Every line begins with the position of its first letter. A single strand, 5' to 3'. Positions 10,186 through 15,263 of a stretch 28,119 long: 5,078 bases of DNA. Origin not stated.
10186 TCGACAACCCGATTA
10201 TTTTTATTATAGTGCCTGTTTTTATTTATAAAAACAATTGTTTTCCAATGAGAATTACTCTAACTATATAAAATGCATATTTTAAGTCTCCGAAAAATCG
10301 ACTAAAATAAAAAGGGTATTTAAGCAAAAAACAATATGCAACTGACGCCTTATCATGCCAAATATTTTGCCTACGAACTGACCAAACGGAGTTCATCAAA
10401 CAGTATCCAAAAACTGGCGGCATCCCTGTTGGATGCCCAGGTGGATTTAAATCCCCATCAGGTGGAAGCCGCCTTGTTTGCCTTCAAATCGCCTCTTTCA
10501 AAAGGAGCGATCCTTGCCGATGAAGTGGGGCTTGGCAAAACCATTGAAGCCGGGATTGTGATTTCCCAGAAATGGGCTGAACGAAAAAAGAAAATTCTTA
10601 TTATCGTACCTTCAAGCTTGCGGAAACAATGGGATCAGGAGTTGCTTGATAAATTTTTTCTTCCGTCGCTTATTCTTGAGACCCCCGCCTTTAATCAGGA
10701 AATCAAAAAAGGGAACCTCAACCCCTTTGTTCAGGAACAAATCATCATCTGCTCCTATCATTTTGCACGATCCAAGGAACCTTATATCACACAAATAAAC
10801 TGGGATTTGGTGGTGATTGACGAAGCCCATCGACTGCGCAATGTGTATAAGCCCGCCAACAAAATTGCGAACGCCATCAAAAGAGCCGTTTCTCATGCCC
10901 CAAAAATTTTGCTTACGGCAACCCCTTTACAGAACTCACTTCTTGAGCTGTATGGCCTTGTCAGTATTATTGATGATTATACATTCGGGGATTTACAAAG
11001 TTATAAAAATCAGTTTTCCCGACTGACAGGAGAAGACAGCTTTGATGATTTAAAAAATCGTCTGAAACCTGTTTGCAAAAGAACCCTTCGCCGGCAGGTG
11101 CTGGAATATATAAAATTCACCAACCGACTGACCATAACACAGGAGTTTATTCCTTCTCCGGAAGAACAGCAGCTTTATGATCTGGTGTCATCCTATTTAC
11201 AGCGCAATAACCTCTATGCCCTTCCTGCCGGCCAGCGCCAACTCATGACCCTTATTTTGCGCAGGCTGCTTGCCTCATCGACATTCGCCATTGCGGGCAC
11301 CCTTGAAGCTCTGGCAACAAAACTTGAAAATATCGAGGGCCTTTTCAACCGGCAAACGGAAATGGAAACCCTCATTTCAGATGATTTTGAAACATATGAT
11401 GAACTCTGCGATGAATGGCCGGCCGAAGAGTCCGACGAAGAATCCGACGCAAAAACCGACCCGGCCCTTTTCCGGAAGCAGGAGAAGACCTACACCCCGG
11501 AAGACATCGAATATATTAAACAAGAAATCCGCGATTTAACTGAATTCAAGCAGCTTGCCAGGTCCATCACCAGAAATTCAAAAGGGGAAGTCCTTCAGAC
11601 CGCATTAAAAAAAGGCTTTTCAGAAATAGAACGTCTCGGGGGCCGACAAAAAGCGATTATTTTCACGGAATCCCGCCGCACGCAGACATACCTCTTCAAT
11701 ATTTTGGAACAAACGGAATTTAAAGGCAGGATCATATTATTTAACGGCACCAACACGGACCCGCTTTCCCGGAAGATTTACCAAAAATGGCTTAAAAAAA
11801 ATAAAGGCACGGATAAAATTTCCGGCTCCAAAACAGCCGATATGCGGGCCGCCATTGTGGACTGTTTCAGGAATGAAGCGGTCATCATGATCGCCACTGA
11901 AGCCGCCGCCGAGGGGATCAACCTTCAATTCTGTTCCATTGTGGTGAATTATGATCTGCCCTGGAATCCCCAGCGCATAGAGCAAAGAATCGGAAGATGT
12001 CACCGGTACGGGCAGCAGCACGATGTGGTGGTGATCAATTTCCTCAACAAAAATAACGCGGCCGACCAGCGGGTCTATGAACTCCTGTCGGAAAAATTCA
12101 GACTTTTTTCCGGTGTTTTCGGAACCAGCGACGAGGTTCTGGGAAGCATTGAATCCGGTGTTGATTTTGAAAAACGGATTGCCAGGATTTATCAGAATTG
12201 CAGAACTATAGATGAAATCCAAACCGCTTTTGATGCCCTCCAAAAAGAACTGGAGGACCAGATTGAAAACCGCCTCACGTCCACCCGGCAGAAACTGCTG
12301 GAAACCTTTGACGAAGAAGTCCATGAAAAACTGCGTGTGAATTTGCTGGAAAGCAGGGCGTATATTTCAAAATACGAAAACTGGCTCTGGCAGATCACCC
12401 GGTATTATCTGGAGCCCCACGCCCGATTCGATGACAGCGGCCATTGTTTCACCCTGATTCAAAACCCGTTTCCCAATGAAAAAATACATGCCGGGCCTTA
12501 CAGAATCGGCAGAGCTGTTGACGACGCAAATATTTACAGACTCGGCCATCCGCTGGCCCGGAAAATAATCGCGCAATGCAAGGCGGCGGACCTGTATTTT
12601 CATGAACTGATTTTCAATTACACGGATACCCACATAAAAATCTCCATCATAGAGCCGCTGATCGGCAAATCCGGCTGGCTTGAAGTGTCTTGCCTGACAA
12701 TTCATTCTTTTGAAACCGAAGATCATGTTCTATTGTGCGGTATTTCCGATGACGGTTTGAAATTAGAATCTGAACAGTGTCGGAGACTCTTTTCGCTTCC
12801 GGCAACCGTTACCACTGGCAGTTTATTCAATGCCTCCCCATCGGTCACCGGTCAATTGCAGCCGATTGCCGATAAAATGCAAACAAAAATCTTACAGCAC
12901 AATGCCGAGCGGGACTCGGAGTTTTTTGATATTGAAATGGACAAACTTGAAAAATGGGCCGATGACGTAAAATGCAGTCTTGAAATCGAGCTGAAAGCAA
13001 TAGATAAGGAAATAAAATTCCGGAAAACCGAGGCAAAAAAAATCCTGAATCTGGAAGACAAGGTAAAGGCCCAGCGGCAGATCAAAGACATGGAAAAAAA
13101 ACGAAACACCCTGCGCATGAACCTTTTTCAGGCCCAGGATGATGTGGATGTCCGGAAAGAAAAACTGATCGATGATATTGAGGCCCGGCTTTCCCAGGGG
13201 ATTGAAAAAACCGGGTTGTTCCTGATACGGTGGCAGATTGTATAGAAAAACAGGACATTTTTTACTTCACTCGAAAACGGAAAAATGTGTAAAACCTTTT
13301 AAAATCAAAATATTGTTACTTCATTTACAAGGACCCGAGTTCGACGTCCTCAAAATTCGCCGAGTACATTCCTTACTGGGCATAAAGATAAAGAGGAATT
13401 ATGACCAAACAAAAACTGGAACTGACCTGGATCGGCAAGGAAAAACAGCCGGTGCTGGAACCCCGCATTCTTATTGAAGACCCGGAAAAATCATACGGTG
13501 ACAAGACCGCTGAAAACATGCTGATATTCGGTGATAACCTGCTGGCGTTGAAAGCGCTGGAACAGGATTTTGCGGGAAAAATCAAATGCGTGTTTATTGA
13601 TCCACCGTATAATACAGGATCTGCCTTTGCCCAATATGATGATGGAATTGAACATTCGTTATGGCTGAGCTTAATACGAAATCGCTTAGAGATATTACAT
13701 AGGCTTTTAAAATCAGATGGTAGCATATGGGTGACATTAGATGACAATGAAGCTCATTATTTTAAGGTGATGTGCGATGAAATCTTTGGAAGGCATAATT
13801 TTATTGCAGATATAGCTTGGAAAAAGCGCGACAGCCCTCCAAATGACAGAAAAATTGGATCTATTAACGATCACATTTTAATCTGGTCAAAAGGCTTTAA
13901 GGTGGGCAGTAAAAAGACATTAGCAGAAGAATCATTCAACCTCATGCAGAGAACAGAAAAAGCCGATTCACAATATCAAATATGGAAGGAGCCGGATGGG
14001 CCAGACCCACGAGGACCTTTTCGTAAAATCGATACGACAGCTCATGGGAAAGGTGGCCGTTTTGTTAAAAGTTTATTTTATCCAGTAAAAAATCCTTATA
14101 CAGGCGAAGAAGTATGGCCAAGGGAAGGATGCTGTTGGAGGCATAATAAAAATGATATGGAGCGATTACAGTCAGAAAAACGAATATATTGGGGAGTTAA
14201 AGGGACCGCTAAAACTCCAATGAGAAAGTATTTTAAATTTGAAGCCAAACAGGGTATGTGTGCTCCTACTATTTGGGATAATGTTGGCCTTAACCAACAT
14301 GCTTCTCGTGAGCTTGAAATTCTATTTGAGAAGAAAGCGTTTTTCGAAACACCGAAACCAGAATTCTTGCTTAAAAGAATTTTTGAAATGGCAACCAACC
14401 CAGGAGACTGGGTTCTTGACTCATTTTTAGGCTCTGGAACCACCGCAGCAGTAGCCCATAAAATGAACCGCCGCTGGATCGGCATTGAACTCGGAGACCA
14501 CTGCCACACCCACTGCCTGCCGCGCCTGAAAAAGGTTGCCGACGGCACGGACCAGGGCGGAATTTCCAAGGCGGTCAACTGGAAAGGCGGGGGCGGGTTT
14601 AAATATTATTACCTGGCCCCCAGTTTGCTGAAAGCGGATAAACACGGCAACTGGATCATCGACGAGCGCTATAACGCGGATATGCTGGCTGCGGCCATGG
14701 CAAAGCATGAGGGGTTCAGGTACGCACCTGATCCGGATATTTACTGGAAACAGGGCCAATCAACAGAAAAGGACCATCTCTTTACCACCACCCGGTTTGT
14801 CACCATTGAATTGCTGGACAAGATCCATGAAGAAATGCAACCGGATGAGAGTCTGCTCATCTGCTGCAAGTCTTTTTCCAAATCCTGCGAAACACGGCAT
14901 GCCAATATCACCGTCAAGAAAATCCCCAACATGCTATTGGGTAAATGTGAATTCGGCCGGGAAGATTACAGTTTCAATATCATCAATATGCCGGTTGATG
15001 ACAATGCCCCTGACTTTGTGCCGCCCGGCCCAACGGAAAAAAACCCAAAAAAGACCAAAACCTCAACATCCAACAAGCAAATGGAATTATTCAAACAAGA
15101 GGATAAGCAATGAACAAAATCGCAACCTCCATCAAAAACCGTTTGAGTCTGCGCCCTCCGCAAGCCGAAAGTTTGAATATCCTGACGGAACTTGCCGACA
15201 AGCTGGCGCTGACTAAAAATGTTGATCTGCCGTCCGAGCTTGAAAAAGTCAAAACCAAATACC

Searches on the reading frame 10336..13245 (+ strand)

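Call 4: search_protein_families(library=pfam, proteins=[window:10336-13245:+], max_evalue=0.01)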
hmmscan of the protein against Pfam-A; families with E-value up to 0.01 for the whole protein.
window:10336-13245:+ (969 aa): 6 families
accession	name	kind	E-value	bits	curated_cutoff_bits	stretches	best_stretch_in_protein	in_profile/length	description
PF00176.29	SNF2-rel_dom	-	2.8e-35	122.3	24.9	1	55-299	17-264/290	SNF2-related domain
PF00271.37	Helicase_C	-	7e-21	75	23.5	1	453-559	6-110/110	Helicase conserved C-terminal domain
PF04851.21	ResIII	-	3.2e-11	43.9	22.5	1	37-197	3-162/164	Type III restriction enzyme, res subunit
PF00270.35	DEAD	-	9.4e-09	35.7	26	1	56-198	15-161/167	DEAD/DEAH box helicase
PF13872.12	AAA_34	-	1.7e-05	24.3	27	1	53-185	58-205/306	P-loop containing NTP hydrolase pore-1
PF22590.2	Cas3-like_C_2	-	0.00082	20.1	27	0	444-558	10-104/106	CRISPR-associated nuclease/helicase Cas3, C-terminal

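Call 11: search_protein_families(library=padloc, proteins=[window:10336-13245:+], max_evalue=0.001)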
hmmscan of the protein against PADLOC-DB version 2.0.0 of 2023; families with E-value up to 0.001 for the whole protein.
window:10336-13245:+ (969 aa): 49 families (the best 25 are shown)
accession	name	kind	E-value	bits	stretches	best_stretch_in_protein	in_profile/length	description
PDLC02619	DrmD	-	4.8e-214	711.2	2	30-683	25-658/872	DrmD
PDLC02500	BrxHI|BrxHII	-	4.7e-62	208.8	3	495-665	510-679/933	BrxHI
PDLC02621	DrmD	-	1.8e-60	203.2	1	36-660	120-724/1040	DrmD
PDLC00659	HmaA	-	5.3e-52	174.9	1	34-591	101-642/1176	SNF2 helicase / DEAD-box helicase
PDLC02623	DrmD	-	3.4e-51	172.1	3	245-641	384-710/1040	DrmD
PDLC02504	BrxHI|BrxHII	-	9.4e-50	167.5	2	495-666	516-686/971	BrxHII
PDLC02843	DpdE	-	3.1e-49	165.7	2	17-226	142-328/1091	DpdE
PDLC02620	DrmD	-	1.1e-45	154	2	473-589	493-607/1060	DrmD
PDLC02840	DpdE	-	7.2e-43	145.1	2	29-226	151-333/1091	DpdE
PDLC00631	ZorD1|ZorD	-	4.8e-36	122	2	13-260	417-681/1071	"SWI2/SNF2 helicase, Mrr-like nuclease"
PDLC02572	DrmA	-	1.5e-35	120.5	1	58-660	138-725/1043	DrmA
PDLC02846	DpdE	-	4.9e-35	118.7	2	4-215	133-340/1034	DpdE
PDLC00633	ZorD1|ZorD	-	6.2e-35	118.5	2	29-282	437-688/908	"SWI2/SNF2 helicase, Mrr-like nuclease"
PDLC02193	PLD_Helicase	-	3.1e-34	116.3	2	513-600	752-839/905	-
PDLC02632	DrmD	-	5.6e-32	109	1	59-580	144-647/662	DrmD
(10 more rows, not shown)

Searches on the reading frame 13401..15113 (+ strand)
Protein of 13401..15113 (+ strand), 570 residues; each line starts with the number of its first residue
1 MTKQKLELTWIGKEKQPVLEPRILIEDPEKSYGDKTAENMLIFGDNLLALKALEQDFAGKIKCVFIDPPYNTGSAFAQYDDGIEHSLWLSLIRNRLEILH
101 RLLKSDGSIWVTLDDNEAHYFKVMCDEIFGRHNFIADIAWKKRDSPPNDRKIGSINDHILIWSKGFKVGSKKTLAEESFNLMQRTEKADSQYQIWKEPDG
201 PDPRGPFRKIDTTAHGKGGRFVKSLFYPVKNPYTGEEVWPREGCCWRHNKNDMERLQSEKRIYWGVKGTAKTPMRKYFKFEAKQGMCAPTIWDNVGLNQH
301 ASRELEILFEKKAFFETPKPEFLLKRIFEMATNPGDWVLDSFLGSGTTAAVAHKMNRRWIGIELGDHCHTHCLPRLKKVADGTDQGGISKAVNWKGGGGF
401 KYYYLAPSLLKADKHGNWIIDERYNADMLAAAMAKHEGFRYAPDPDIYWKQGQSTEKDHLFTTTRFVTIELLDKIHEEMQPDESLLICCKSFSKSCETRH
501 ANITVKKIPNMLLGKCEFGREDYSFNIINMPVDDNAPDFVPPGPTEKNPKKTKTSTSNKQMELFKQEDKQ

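Call 4: search_protein_families(library=pfam, proteins=[window:13401-15113:+], max_evalue=0.01)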
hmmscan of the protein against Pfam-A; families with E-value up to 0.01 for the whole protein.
window:13401-15113:+ (570 aa): 1 family
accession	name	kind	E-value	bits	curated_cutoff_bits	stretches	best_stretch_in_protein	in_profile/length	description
PF01555.25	N6_N4_Mtase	-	6.4e-46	157.5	26.7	1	61-367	1-214/221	DNA methylase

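Call 11: search_protein_families(library=padloc, proteins=[window:13401-15113:+], max_evalue=0.001)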
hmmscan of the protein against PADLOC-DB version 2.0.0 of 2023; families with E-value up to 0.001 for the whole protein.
window:13401-15113:+ (570 aa): 58 families (the best 25 are shown)
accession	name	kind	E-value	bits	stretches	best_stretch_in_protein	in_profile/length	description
PDLC03636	MTase_III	-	6.7e-185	614.1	1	1-538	2-565/575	Type III methyltransferase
PDLC03644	MTase_III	-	9.6e-137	455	1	8-414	4-430/542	Type III methyltransferase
PDLC03635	MTase_III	-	1e-79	267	1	35-407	215-602/708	Type III methyltransferase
PDLC03634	MTase_III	-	1e-70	237.4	2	82-368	167-448/621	Type III methyltransferase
PDLC03638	MTase_III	-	1.3e-63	213.5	1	34-406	376-713/816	Type III methyltransferase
PDLC03641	MTase_III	-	9.9e-58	194.2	2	84-357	180-433/657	Type III methyltransferase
PDLC03640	MTase_III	-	7.9e-54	181.1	2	79-383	106-450/654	Type III methyltransferase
PDLC03637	MTase_III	-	4.1e-49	165.6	1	6-354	85-437/513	Type III methyltransferase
PDLC03354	MTase_II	-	2.9e-42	143.2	1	26-376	40-382/425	Type II methyltransferase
PDLC03642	MTase_III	-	5.9e-30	102.4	1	23-357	65-384/528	Type III methyltransferase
PDLC03299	MTase_II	-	2.2e-29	100.9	2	35-164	11-136/296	Type II methyltransferase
PDLC03300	MTase_II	-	2.7e-29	100.2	2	77-164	77-162/302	Type II methyltransferase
PDLC03633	MTase_III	-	4.2e-29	99.7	2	305-377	282-354/616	Type III methyltransferase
PDLC03371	MTase_II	-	1.3e-26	91.7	2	311-377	190-253/260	Type II methyltransferase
PDLC03339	MTase_II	-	5.6e-26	89.2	2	40-164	5-136/399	Type II methyltransferase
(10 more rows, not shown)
